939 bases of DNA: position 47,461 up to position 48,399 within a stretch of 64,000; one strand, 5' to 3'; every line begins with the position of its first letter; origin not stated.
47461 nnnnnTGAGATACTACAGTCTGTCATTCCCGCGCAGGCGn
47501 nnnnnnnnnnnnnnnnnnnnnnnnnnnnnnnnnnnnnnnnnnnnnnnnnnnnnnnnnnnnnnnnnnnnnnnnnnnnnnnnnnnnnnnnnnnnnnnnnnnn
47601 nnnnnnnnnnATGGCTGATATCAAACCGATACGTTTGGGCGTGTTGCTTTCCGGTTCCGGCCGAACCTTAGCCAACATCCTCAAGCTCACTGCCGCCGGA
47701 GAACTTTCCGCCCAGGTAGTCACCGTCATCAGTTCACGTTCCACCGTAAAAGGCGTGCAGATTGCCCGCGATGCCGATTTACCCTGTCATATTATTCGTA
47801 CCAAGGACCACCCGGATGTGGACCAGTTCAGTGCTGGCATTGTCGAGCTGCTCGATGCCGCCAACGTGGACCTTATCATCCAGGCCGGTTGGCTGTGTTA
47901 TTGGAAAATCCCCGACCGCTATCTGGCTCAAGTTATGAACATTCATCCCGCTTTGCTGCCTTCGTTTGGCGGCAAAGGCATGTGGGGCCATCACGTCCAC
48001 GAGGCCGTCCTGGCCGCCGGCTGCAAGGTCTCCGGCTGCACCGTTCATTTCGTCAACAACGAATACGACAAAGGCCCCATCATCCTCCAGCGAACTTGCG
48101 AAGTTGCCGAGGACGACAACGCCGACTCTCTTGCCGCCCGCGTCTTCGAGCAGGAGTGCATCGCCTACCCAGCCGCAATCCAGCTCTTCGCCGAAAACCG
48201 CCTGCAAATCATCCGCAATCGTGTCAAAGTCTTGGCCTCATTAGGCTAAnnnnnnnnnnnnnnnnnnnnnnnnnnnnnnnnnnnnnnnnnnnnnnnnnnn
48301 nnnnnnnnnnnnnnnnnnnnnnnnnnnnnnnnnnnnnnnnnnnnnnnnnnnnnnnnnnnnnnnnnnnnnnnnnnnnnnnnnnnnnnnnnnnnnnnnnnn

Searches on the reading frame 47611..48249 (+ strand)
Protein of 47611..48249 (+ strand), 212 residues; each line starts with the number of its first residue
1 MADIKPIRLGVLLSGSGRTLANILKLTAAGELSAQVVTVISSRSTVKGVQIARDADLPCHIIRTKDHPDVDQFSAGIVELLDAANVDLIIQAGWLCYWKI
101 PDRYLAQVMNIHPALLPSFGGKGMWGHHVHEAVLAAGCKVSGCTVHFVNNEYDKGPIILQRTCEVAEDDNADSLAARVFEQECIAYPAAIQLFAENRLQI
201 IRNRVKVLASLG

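Call 75: search_protein_families(library=pfam, proteins=[window:47611-48249:+], max_evalue=0.0001)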
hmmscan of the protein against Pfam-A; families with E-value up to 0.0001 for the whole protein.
window:47611-48249:+ (212 aa): 1 family
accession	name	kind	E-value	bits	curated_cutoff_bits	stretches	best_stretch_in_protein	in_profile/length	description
PF00551.24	Formyl_trans_N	-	7.6e-37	127.2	26.1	1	9-190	3-181/181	Formyl transferase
